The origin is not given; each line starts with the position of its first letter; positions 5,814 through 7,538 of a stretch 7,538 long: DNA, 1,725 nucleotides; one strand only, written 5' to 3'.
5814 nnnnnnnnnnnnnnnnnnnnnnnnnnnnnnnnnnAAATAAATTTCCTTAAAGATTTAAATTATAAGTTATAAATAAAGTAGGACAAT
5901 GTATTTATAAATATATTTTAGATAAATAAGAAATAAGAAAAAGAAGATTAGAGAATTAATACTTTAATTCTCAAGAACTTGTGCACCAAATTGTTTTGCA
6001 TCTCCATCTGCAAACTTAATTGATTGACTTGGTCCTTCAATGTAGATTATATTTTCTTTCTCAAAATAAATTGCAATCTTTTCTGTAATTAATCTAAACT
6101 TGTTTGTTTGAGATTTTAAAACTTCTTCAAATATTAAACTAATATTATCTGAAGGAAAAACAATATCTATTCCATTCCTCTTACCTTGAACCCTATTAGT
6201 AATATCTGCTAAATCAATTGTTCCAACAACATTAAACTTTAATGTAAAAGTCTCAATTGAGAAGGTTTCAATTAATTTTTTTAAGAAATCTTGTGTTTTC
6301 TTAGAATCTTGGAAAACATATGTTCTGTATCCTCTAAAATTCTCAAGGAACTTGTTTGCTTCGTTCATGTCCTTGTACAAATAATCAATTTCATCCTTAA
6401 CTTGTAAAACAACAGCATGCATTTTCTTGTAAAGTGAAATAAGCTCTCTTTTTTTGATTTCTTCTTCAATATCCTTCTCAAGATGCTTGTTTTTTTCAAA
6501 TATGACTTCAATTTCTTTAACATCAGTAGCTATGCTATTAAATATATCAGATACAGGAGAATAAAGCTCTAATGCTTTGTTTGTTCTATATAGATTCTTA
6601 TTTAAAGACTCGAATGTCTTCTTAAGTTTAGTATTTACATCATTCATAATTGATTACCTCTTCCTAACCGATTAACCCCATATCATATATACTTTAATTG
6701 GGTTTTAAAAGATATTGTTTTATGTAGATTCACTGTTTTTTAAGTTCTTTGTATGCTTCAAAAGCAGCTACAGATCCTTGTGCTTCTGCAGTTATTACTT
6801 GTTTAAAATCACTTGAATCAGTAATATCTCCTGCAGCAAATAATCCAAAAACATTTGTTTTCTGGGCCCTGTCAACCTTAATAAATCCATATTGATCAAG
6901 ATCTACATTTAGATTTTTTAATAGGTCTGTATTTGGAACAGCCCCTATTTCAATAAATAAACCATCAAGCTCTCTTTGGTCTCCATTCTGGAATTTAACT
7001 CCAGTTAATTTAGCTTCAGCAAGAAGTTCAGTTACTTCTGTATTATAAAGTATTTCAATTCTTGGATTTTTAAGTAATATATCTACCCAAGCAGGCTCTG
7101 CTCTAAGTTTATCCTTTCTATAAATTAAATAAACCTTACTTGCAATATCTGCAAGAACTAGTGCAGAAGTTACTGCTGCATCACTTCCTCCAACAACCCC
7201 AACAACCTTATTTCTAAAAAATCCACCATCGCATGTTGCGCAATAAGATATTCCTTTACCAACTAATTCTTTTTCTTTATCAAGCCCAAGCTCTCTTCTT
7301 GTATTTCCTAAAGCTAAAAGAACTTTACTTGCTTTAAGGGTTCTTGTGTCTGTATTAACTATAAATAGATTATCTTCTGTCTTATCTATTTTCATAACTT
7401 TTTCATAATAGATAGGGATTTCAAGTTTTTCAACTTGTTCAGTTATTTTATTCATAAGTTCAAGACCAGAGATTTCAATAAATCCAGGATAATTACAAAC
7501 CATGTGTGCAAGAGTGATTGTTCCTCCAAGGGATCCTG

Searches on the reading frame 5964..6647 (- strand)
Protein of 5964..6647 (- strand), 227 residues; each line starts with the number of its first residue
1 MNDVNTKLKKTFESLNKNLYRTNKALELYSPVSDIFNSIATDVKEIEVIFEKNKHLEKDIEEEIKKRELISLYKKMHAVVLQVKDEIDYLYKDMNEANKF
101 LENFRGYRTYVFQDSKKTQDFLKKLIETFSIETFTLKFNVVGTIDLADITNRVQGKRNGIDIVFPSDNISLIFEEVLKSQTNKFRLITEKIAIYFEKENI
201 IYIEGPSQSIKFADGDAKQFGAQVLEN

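Call 3: search_protein_families(library=pfam, proteins=[window:5964-6647:-], max_evalue=0.1)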
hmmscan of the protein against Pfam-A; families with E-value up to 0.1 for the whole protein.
window:5964-6647:- (227 aa): 0 families

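Call 4: search_protein_families(library=ncbifam, proteins=[window:5964-6647:-], max_evalue=0.1)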
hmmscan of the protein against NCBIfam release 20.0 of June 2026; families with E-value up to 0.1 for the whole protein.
window:5964-6647:- (227 aa): 1 family
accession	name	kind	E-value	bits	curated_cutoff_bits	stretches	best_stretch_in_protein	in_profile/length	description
TIGR01862.1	N2-ase-Ialpha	subfamily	0.034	12.8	486.05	0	38-69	88-119/444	nitrogenase component I subunit alpha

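Call 76: search_solved_structures(query=window:5964-6647:-, max_evalue=1)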
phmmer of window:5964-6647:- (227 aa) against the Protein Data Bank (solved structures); distinct sequences matched with E-value up to 1: 0.

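Call 77: search_protein_families(library=padloc, proteins=[window:5964-6647:-], max_evalue=0.01)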
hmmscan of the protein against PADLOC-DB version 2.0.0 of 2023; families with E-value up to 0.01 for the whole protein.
window:5964-6647:- (227 aa): 0 families

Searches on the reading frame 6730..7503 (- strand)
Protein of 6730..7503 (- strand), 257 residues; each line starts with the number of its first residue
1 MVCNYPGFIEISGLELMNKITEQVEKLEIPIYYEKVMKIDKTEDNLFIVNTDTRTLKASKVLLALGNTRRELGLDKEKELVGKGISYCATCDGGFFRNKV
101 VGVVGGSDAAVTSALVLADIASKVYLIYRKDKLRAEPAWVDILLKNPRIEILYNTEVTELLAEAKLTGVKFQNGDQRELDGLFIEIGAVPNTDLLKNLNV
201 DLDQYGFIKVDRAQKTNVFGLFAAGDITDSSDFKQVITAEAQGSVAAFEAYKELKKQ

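Call 3: search_protein_families(library=pfam, proteins=[window:6730-7503:-], max_evalue=0.1)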
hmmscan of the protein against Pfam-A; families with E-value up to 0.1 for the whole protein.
window:6730-7503:- (257 aa): 5 families
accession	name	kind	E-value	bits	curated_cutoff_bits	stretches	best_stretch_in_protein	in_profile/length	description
PF07992.20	Pyr_redox_2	-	3.3e-35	122.4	26.1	1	22-243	58-291/291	Pyridine nucleotide-disulphide oxidoreductase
PF13738.12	Pyr_redox_3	-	1.1e-17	64.7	30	1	17-225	84-305/305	Pyridine nucleotide-disulphide oxidoreductase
PF00070.33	Pyr_redox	-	3.2e-10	40.8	22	1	101-173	2-81/82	Pyridine nucleotide-disulphide oxidoreductase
PF13454.12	NAD_binding_9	-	0.0043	17.5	21.8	1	18-67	104-154/155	FAD-NAD(P)-binding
PF03486.20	HI0933_like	-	0.0081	16.1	50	0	15-67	110-164/244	HI0933-like protein Rossmann domain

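Call 4: search_protein_families(library=ncbifam, proteins=[window:6730-7503:-], max_evalue=0.1)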
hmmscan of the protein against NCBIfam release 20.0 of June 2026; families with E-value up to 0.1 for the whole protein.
window:6730-7503:- (257 aa): 53 families (the best 25 are shown)
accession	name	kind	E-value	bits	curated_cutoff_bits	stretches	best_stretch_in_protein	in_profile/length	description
TIGR01292.1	TRX_reduct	equivalog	1.2e-79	267.2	343.45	1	2-254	44-300/300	thioredoxin-disulfide reductase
TIGR03143.1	AhpF_homolog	hypoth_equivalog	2.8e-52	178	687.65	1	2-255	48-309/555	putative alkyl hydroperoxide reductase F subunit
TIGR03140.1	AhpF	equivalog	1.4e-51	175.6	502.9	1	9-254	262-512/515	alkyl hydroperoxide reductase subunit F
NF007614.0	PRK10262.1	equivalog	2.2e-39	135.5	644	1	3-254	51-314/321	thioredoxin-disulfide reductase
TIGR04018.1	Bthiol_YpdA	hypoth_equivalog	3e-18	65.7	339.9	1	24-236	82-297/316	YpdA family putative bacillithiol disulfide reductase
NF004776.0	PRK06116.1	equivalog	4.5e-18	65.5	480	1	83-241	149-318/450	glutathione-disulfide reductase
TIGR02053.1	MerA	equivalog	1e-15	57.7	454.45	1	100-253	169-331/465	mercury(II) reductase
TIGR01350.1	lipoamide_DH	equivalog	1.6e-15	56.8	408.8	1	103-253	175-332/461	dihydrolipoyl dehydrogenase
NF041853.1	hythiocyan_redase_MerA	equivalog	2.2e-15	56.5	650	2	100-235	162-302/440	hypothiocyanous acid reductase MerA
NF005883.0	PRK07845.1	equivalog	3e-14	52.9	479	1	157-250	241-334/466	NAD(P)H-quinone dehydrogenase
TIGR01424.1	gluta_reduc_2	equivalog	7.4e-14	51.2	606.05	1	99-243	167-318/446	glutathione-disulfide reductase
NF005884.0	PRK07846.1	equivalog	1.4e-13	50.3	501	1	101-242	171-318/454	mycothione reductase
TIGR01421.1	gluta_reduc_1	equivalog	2.2e-13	50.2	556.15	2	86-237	151-314/450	glutathione-disulfide reductase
TIGR03385.1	CoA_CoA_reduc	equivalog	2.2e-13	49.8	578.8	1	16-233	57-288/439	CoA-disulfide reductase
NF004945.0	PRK06292.2-3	equivalog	6.9e-13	48.3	494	1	15-230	92-307/457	dihydrolipoyl dehydrogenase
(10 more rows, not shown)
